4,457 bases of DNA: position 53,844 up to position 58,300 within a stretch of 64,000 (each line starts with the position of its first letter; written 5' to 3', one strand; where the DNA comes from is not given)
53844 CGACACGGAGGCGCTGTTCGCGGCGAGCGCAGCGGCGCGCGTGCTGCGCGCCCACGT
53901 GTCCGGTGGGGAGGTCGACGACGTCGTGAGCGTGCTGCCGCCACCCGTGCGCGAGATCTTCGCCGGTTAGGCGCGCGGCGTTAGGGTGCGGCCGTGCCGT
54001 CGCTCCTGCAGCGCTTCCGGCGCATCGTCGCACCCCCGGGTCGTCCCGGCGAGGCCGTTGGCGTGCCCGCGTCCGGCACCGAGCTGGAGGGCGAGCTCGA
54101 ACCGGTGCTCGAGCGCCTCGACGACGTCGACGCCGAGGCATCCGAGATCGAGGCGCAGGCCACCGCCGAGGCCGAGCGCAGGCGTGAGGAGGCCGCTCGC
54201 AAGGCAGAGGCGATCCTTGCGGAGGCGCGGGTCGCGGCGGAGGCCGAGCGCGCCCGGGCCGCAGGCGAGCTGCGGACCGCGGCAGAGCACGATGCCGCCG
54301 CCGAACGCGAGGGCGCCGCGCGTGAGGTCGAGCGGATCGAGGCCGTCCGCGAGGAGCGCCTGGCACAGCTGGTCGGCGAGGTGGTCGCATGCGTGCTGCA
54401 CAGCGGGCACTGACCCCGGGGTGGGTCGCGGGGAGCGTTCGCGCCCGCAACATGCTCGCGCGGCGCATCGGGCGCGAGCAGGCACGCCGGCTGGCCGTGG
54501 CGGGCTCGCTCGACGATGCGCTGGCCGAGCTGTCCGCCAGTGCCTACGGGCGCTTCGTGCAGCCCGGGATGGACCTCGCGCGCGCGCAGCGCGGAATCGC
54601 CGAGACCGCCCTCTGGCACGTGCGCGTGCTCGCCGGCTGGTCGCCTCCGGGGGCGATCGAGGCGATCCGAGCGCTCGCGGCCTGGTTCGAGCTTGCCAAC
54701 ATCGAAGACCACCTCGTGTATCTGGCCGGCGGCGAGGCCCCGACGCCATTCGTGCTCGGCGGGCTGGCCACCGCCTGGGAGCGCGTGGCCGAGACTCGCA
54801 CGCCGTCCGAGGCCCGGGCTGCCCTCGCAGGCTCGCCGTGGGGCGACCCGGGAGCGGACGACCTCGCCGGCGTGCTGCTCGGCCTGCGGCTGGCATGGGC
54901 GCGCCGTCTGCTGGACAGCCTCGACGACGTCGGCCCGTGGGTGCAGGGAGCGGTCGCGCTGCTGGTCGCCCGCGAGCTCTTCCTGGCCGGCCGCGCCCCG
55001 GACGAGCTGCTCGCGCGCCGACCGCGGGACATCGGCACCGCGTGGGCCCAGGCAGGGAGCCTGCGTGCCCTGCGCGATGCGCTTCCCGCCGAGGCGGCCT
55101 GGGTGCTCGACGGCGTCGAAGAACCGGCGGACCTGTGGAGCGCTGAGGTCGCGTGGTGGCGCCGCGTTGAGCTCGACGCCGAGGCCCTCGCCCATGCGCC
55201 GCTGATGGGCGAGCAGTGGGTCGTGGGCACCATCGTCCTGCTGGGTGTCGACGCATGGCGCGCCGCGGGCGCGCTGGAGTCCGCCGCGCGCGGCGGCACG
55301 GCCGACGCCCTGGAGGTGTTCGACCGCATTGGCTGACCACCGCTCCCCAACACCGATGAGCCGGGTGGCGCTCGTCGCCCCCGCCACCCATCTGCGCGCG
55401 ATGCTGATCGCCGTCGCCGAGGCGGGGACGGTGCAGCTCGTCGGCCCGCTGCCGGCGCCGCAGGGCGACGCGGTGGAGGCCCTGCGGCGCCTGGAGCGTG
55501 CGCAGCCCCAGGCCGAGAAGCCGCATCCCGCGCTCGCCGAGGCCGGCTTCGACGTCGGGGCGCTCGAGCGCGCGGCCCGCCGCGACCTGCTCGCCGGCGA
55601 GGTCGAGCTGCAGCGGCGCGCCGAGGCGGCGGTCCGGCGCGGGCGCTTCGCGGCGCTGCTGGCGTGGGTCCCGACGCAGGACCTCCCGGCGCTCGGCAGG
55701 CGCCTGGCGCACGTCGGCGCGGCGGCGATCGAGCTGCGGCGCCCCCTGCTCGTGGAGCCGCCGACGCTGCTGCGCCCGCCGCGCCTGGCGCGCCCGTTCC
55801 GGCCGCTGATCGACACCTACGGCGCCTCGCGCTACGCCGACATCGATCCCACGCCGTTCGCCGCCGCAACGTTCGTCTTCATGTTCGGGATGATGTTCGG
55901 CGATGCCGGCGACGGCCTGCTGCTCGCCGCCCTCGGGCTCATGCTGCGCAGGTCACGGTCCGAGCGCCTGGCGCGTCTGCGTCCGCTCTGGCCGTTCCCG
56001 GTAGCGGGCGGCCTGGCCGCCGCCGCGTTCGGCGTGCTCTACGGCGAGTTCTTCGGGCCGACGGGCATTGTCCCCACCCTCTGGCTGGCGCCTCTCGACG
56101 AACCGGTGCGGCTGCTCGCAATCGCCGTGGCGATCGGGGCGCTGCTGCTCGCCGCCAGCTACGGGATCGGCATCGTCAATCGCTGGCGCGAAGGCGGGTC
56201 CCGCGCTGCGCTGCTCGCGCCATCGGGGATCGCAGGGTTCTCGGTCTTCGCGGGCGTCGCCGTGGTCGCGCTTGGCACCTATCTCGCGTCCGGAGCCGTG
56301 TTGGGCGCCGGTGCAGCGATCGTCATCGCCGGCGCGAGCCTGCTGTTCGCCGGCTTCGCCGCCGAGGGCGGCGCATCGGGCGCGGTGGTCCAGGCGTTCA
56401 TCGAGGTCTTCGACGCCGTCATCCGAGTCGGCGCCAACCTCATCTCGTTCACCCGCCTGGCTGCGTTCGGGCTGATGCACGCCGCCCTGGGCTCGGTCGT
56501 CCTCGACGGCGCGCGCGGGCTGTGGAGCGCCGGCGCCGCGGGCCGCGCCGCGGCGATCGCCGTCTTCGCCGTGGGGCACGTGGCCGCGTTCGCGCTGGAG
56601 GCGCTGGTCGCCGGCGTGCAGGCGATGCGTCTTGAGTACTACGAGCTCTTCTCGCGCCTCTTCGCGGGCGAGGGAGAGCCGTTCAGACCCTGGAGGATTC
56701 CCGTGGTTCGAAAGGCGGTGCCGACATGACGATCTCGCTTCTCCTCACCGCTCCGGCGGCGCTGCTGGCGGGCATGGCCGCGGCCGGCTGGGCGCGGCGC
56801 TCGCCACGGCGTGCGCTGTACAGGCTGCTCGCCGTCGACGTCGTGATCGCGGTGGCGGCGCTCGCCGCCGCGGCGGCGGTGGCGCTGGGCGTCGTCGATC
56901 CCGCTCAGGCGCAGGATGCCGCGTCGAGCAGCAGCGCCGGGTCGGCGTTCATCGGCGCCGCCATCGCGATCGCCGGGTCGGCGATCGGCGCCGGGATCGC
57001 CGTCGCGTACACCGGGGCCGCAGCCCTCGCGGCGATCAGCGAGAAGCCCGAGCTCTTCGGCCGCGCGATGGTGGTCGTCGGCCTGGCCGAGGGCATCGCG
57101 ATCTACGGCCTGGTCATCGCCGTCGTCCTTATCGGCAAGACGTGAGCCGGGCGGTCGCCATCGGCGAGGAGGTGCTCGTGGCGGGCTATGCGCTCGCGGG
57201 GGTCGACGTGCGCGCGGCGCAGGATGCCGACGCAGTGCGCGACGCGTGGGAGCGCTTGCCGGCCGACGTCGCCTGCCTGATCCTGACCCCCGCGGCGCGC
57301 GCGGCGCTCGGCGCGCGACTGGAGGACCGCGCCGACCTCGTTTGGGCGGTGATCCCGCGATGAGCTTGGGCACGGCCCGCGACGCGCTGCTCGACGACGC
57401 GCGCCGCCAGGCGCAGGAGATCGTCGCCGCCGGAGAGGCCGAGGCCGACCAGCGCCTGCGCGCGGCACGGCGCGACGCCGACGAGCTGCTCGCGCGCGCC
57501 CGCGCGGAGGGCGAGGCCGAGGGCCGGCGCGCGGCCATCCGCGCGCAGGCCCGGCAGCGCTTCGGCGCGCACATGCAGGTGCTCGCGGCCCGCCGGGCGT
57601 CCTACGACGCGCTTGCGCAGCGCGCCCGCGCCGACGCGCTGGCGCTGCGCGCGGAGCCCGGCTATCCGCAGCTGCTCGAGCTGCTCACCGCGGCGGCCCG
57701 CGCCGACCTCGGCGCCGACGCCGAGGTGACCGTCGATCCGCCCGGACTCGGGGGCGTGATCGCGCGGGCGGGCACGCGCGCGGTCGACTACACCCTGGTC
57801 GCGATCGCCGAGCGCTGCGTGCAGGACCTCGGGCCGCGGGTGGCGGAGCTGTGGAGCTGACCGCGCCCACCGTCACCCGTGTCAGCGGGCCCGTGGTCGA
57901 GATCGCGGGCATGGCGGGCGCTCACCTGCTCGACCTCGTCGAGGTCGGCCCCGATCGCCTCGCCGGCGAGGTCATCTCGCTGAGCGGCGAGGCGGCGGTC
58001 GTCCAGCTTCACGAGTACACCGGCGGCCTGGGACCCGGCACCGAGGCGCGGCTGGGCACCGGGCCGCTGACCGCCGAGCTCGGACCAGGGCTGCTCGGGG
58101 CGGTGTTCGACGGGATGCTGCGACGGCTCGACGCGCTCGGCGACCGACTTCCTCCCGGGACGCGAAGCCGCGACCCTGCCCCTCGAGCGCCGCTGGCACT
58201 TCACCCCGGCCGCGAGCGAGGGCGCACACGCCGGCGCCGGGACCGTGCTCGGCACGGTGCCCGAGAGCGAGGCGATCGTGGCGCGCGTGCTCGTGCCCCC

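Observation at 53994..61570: Complete A/V-type ATPase operon whose two catalytic genes each carry two +1 frame disruptions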

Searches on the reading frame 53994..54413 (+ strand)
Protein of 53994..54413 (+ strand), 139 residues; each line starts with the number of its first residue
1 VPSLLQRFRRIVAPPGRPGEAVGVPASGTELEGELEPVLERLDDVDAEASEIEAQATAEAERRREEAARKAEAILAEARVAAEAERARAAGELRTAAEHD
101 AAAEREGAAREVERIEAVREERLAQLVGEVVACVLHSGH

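Call 7: search_protein_families(library=pfam, proteins=[window:53994-54413:+], max_evalue=0.01)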
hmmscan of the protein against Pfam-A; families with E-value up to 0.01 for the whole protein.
window:53994-54413:+ (139 aa): 0 families

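Call 48: search_protein_families(library=ncbifam, proteins=[window:53994-54413:+], max_evalue=0.001)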
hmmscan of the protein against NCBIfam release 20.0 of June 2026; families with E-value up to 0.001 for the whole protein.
window:53994-54413:+ (139 aa): 0 families

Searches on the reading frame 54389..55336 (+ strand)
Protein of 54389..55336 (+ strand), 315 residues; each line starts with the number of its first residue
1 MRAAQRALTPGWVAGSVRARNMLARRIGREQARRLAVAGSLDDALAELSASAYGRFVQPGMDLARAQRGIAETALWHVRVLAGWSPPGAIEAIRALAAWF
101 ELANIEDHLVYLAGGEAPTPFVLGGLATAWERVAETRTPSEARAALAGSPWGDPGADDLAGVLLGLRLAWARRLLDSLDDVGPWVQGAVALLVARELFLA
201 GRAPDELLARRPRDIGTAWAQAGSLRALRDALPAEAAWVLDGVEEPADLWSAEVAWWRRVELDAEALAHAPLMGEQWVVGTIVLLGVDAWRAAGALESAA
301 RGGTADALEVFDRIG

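Call 7: search_protein_families(library=pfam, proteins=[window:54389-55336:+], max_evalue=0.01)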
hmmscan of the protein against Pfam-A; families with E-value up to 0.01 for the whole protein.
window:54389-55336:+ (315 aa): 1 family
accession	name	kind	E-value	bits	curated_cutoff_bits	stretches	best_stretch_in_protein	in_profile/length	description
PF01992.21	vATP-synt_AC39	-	0.00094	19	29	1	18-153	4-151/339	ATP synthase (C/AC39) subunit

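Call 48: search_protein_families(library=ncbifam, proteins=[window:54389-55336:+], max_evalue=0.001)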
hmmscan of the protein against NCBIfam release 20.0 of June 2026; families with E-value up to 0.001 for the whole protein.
window:54389-55336:+ (315 aa): 0 families

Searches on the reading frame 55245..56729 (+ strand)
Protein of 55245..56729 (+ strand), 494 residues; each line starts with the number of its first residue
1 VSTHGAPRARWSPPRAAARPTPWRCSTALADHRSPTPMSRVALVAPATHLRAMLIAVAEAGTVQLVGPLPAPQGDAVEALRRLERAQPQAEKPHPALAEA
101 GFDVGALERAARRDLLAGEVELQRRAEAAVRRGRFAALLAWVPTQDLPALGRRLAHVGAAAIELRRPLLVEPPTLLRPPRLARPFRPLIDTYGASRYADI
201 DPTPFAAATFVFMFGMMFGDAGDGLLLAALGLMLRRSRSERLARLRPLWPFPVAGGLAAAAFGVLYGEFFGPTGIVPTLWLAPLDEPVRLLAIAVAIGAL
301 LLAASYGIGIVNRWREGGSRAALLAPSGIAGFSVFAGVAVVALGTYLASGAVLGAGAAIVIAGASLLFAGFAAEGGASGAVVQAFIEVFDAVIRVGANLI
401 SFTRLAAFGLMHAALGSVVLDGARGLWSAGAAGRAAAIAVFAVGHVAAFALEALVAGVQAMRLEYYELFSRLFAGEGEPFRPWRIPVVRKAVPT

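Call 7: search_protein_families(library=pfam, proteins=[window:55245-56729:+], max_evalue=0.01)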
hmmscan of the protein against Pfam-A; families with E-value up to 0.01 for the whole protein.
window:55245-56729:+ (494 aa): 1 family
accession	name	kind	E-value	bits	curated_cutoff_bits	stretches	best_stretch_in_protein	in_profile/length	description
PF01496.24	V_ATPase_I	-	8.5e-24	84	30.7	2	139-234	312-413/815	V-type ATPase 116kDa subunit family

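Call 48: search_protein_families(library=ncbifam, proteins=[window:55356-56729:+], max_evalue=0.001)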
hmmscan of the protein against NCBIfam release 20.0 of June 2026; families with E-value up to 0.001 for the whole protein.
window:55356-56729:+ (457 aa): 9 families
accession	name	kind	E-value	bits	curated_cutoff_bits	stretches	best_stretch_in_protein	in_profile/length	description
NF004430.0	PRK05771.2-4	equivalog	1.4e-41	142.8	670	1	103-446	281-637/646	V-type ATP synthase subunit I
NF004434.0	PRK05771.3-3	equivalog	7.6e-40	137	777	1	81-453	264-682/686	V-type ATP synthase subunit I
NF004428.0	PRK05771.2-1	equivalog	1.6e-38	132.3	766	1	92-447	300-670/680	V-type ATP synthase subunit I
NF004433.0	PRK05771.3-2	equivalog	5.7e-25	87.8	1173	2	342-447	583-694/701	V-type ATP synthase subunit I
NF004427.0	PRK05771.1-1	equivalog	3.1e-20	72.5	942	1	136-447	347-651/668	V-type ATP synthase subunit I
NF004432.0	PRK05771.3-1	equivalog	1.7e-18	66.4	1044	2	100-197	269-367/643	V-type ATP synthase subunit I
NF004435.0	PRK05771.3-4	equivalog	4.9e-17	61.5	1410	2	133-236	312-416/701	V-type ATP synthase subunit I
NF004431.0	PRK05771.2-5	equivalog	6.9e-14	51.3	851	2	96-234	238-379/649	V-type ATP synthase subunit I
NF004429.0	PRK05771.2-2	equivalog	5.4e-13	48.5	799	1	96-432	238-588/608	V-type ATP synthase subunit I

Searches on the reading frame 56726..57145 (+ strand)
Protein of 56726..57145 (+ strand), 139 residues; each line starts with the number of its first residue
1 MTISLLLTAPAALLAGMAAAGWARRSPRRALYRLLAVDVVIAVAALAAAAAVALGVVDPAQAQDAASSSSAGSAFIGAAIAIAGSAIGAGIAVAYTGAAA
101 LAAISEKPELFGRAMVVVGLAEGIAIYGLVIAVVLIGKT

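Call 7: search_protein_families(library=pfam, proteins=[window:56726-57145:+], max_evalue=0.01)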
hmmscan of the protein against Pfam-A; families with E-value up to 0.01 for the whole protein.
window:56726-57145:+ (139 aa): 1 family
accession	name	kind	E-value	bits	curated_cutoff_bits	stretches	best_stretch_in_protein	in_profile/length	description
PF00137.26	ATP-synt_C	-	9.1e-16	58.3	24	1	76-135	1-60/60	ATP synthase subunit C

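Call 25: find_encoding_contigs(protein=window:56726-57145:+, flank=10000, max_places=4)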
Protein window:56726-57145:+ (139 aa): no gene with exactly this product is on record in the collection.

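Call 48: search_protein_families(library=ncbifam, proteins=[window:56726-57145:+], max_evalue=0.001)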
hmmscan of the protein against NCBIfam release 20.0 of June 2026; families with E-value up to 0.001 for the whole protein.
window:56726-57145:+ (139 aa): 11 families
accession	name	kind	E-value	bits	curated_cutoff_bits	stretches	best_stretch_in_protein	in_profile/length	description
NF004888.0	PRK06251.1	equivalog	5.4e-15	55.4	101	1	43-136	10-98/102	V-type ATP synthase subunit K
NF005124.0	PRK06558.1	equivalog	7.3e-08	32.4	127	1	74-138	17-81/159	V-type ATP synthase subunit K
NF004913.0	PRK06271.1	equivalog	2.4e-06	27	211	1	76-136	84-141/220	V-type ATP synthase subunit K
NF011483.0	PRK14893.1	equivalog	5.2e-06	26.6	188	1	68-136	86-154/162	V-type ATP synthase subunit K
NF005521.0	PRK07159.1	equivalog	5.8e-06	26.3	122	1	58-136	17-98/101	F0F1 ATP synthase subunit C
NF005363.0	PRK06876.1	equivalog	7e-05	22.6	71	1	72-136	6-74/80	F0F1 ATP synthase subunit C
NF009999.0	PRK13471.1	equivalog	0.00012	22.2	124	1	73-135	15-81/85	F0F1 ATP synthase subunit C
TIGR01100.1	V_ATP_synt_C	equivalog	0.00035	20.7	61.45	1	75-137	4-66/108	V-type ATPase subunit C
NF007200.0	PRK09621.1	equivalog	0.00041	20.3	108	1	75-135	6-66/141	ATP synthase subunit C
NF009998.0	PRK13468.1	equivalog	0.00066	20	116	0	75-136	12-77/88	F0F1 ATP synthase subunit C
TIGR01260.1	ATP_synt_c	equivalog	0.00067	19.7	43.95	1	86-136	2-56/58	ATP synthase F0 subunit C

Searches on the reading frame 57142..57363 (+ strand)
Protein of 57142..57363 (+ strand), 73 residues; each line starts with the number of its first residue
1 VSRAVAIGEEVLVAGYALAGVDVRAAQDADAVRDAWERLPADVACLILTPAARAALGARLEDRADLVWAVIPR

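Call 7: search_protein_families(library=pfam, proteins=[window:57142-57363:+], max_evalue=0.01)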
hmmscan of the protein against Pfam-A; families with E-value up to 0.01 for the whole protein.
window:57142-57363:+ (73 aa): 1 family
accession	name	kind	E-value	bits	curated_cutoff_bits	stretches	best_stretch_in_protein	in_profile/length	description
PF01990.22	ATP-synt_F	-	0.00058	20.6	23.5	1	6-62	3-61/91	ATP synthase (F/14-kDa) subunit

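Call 48: search_protein_families(library=ncbifam, proteins=[window:57142-57363:+], max_evalue=0.001)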
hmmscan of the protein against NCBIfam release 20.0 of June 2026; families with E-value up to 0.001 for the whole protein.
window:57142-57363:+ (73 aa): 0 families

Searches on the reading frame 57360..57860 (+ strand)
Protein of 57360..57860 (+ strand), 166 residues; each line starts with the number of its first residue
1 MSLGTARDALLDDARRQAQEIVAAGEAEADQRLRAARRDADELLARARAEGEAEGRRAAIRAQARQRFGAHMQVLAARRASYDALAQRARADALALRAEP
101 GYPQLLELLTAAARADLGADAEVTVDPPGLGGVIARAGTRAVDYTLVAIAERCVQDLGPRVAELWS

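Call 7: search_protein_families(library=pfam, proteins=[window:57360-57860:+], max_evalue=0.01)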
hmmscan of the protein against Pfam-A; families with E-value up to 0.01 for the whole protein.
window:57360-57860:+ (166 aa): 1 family
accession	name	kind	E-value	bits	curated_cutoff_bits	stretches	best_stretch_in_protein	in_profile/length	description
PF01991.23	vATP-synt_E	-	7.4e-05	22.7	24.2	1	11-119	3-112/199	ATP synthase (E/31 kDa) subunit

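Call 48: search_protein_families(library=ncbifam, proteins=[window:57360-57860:+], max_evalue=0.001)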
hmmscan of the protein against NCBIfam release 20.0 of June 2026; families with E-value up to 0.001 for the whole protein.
window:57360-57860:+ (166 aa): 1 family
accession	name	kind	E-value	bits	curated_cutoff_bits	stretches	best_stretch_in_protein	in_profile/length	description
NF002629.0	PRK02292.1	equivalog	6.1e-05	22.9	184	1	1-101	1-101/192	V-type ATP synthase subunit E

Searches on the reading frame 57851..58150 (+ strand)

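Call 7: search_protein_families(library=pfam, proteins=[window:57851-58150:+], max_evalue=0.01)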
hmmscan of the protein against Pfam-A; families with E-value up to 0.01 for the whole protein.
window:57851-58150:+ (100 aa): 1 family
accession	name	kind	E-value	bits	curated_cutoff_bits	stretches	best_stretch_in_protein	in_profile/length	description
PF02874.29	ATP-synt_ab_N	-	4.1e-08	34.1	20.9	1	8-66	1-65/69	ATP synthase alpha/beta family, beta-barrel domain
